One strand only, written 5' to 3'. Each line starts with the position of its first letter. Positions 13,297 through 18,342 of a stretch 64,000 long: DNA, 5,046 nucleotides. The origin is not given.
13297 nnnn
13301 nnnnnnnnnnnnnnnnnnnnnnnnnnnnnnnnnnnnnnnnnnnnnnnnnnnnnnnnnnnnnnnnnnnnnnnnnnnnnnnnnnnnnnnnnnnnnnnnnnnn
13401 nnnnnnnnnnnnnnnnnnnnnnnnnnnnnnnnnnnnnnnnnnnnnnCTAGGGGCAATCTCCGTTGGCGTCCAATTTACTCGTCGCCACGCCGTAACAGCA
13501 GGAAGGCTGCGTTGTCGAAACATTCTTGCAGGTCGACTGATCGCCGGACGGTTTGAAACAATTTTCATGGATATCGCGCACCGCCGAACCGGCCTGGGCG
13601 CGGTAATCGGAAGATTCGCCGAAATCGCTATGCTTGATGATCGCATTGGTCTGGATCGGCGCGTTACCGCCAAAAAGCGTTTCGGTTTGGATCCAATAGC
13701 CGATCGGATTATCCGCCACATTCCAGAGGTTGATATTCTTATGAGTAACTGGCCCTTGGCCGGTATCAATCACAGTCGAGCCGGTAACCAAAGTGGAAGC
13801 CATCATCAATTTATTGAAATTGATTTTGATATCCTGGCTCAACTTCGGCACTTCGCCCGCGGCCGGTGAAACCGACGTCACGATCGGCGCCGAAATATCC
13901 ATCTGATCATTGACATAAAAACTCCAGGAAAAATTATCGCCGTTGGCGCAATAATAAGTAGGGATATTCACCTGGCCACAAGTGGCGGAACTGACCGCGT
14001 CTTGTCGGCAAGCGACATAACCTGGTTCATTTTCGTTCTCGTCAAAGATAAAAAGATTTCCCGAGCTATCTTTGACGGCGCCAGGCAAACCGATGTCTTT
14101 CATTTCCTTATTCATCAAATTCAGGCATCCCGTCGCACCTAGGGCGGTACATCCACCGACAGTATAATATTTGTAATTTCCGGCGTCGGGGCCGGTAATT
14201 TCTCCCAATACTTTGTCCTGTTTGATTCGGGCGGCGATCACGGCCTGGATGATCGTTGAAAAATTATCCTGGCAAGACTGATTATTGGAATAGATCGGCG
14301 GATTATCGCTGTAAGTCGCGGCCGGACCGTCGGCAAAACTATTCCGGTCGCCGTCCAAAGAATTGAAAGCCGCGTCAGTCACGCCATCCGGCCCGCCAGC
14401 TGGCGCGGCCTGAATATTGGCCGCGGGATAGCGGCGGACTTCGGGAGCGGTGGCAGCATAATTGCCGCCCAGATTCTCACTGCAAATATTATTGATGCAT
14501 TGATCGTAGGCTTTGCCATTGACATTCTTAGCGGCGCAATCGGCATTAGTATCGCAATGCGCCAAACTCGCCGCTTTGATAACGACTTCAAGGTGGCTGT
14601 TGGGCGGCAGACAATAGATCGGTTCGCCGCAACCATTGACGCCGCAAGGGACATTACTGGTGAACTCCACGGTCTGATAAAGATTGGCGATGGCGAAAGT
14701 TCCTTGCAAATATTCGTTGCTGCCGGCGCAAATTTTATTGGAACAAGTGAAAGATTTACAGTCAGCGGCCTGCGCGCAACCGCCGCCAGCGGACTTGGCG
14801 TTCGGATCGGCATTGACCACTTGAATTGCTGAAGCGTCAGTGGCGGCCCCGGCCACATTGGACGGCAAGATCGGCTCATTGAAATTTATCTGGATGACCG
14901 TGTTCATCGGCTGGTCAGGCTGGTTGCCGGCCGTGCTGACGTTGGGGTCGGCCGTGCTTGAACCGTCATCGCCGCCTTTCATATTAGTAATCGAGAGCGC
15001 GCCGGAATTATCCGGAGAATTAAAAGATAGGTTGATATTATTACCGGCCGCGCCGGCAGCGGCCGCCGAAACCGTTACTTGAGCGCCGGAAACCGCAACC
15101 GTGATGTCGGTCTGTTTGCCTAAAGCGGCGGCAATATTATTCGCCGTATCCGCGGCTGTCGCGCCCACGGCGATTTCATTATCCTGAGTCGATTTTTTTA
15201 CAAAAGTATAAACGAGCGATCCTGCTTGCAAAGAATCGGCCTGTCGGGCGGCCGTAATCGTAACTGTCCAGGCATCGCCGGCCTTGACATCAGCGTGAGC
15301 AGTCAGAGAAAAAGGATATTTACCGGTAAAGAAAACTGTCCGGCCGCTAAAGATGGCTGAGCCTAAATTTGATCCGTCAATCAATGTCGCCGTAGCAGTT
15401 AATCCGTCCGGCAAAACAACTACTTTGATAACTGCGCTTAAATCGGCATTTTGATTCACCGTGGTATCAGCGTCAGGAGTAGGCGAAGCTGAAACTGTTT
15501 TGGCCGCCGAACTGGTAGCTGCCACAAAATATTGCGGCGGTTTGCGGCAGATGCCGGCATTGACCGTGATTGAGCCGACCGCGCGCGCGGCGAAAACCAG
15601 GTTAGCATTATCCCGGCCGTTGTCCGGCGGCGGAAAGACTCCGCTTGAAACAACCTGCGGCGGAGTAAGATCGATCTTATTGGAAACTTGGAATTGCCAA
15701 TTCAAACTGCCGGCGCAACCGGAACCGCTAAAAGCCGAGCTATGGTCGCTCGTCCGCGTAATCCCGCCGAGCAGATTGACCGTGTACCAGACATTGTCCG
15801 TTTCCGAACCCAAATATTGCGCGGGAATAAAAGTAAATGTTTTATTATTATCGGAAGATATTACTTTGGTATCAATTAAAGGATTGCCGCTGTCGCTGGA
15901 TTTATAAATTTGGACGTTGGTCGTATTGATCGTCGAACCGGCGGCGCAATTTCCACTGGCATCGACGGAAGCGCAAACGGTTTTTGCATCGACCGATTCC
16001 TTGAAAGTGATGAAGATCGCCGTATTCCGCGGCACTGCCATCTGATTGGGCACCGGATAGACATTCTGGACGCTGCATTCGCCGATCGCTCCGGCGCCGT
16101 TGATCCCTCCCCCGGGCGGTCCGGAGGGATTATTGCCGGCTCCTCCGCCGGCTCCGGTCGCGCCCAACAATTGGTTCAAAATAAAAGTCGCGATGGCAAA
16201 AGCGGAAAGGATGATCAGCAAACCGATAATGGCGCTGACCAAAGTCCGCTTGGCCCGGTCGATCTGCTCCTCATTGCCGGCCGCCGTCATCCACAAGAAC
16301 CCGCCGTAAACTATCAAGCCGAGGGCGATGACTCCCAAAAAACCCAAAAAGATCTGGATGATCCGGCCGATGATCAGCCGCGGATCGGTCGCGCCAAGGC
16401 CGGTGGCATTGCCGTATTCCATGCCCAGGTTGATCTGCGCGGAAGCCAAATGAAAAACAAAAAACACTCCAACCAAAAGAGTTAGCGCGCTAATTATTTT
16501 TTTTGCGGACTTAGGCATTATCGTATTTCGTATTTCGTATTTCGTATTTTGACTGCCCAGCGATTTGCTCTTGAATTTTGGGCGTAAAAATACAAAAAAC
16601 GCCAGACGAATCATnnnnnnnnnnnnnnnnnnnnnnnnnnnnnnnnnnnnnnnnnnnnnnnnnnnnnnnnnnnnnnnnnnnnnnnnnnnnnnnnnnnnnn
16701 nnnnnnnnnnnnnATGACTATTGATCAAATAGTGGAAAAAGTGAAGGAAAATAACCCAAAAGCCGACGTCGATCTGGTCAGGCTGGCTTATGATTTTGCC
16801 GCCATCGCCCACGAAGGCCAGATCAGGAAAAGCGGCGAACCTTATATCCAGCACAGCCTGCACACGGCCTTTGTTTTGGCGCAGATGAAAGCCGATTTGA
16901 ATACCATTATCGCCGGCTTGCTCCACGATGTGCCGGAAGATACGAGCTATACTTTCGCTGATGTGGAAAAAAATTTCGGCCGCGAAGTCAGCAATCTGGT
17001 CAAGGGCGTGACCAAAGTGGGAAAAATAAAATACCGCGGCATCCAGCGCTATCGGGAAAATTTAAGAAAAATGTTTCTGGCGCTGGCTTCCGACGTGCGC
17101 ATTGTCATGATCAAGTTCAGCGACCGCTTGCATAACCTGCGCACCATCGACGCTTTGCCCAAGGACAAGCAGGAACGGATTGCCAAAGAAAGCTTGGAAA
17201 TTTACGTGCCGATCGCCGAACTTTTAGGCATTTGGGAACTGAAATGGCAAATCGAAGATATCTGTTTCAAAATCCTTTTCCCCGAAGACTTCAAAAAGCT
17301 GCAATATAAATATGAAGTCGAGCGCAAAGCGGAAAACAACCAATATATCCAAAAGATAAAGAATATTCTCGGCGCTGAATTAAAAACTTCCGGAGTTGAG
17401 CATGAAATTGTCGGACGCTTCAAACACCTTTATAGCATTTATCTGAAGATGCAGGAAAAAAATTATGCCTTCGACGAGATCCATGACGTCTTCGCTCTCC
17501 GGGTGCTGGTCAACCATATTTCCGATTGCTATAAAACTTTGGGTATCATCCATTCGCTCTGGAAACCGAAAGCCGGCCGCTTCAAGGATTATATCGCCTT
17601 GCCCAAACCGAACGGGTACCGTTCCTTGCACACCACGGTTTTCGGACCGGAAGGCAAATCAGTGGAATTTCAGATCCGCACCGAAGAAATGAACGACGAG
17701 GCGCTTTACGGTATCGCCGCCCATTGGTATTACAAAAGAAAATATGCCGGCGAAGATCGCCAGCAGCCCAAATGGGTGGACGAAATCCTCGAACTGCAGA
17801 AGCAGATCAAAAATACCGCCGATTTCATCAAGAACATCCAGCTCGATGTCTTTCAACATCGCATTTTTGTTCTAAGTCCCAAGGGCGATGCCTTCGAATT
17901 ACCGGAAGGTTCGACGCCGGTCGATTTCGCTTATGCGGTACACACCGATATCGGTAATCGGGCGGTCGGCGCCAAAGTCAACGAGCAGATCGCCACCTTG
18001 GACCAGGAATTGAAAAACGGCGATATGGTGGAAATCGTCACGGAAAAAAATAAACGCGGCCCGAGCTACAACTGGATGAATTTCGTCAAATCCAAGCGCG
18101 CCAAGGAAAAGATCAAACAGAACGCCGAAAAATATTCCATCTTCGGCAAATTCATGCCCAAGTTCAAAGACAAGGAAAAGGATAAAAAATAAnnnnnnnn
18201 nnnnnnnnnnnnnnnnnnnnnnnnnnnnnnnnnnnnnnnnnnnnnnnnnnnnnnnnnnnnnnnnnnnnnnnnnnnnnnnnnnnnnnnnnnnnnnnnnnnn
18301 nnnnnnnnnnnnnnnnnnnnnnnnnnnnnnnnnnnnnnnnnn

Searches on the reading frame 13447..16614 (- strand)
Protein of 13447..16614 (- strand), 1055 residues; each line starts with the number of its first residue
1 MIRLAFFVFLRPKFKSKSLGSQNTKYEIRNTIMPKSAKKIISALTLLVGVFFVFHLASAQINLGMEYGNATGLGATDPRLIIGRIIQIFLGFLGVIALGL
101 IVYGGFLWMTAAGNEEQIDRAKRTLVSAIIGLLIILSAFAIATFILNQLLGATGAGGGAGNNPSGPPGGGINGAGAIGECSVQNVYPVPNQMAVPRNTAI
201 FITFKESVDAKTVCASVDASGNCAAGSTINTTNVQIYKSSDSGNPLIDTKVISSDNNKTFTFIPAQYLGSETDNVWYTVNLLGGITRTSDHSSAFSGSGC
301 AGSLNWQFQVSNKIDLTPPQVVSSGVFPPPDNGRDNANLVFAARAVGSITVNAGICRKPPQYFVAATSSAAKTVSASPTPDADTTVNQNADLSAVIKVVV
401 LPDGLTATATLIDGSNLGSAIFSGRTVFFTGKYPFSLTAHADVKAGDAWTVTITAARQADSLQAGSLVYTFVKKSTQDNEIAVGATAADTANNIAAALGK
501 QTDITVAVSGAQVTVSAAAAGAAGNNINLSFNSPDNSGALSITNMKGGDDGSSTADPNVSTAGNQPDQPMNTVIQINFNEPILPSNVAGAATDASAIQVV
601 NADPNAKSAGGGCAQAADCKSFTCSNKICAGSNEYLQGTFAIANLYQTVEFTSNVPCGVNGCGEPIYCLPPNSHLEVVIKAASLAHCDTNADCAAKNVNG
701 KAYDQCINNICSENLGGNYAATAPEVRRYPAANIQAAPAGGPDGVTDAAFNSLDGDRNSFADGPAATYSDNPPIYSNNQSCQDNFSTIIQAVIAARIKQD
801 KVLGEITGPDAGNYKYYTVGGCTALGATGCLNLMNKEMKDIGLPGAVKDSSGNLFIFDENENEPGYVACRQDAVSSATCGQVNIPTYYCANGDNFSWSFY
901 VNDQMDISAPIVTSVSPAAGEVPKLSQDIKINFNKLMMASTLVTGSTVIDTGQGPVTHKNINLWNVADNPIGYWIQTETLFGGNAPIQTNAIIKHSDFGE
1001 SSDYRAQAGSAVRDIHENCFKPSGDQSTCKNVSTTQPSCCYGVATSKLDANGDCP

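Call 16: search_protein_families(library=ncbifam, proteins=[window:13447-16614:-], max_evalue=0.01)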
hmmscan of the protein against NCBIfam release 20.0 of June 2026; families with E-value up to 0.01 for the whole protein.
window:13447-16614:- (1055 aa): 1 family
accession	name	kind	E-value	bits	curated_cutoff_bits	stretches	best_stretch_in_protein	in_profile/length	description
NF045849.1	ICE_MMCAP2_0565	equivalog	1.9e-09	37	40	1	81-148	12-79/80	Mbov_0395 family pilin-like conjugal transfer protein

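Call 53: search_protein_families(library=pfam, proteins=[window:13447-16614:-], max_evalue=0.001)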
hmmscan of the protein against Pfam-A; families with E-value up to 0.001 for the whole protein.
window:13447-16614:- (1055 aa): 2 families
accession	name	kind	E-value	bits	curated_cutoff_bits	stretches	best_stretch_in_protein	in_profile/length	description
PF13205.12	Big_5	-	8e-10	39.8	23.6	1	181-291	6-93/105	Bacterial Ig-like domain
PF18895.5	T4SS_pilin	-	6.2e-08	33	26.6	1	81-145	8-71/71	Type IV secretion system pilin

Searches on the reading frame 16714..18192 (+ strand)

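Call 16: search_protein_families(library=ncbifam, proteins=[window:16714-18192:+], max_evalue=0.01)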
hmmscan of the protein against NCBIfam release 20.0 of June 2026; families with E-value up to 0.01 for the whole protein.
window:16714-18192:+ (492 aa): 5 families
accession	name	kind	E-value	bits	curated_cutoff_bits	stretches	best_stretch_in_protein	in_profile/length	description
TIGR00691.1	spoT_relA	subfamily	2.3e-184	614.5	499.2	1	25-473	1-451/687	RelA/SpoT family protein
NF008303.0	PRK11092.1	equivalog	6.1e-152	507.3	947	1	5-469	6-472/702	bifunctional GTP diphosphokinase/guanosine-3',5'-bis pyrophosphate 3'-pyrophosphohydrolase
NF008124.0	PRK10872.1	equivalog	3.8e-111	372.9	728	1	34-469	45-494/744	GTP diphosphokinase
NF053588.1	GTPPhKinYjbM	equivalog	1.2e-10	41.5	320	1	213-344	22-163/201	GTP diphosphokinase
NF007171.0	PRK09602.1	subfamily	5.4e-09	35.4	387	1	392-444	342-396/397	YchF-related putative GTPase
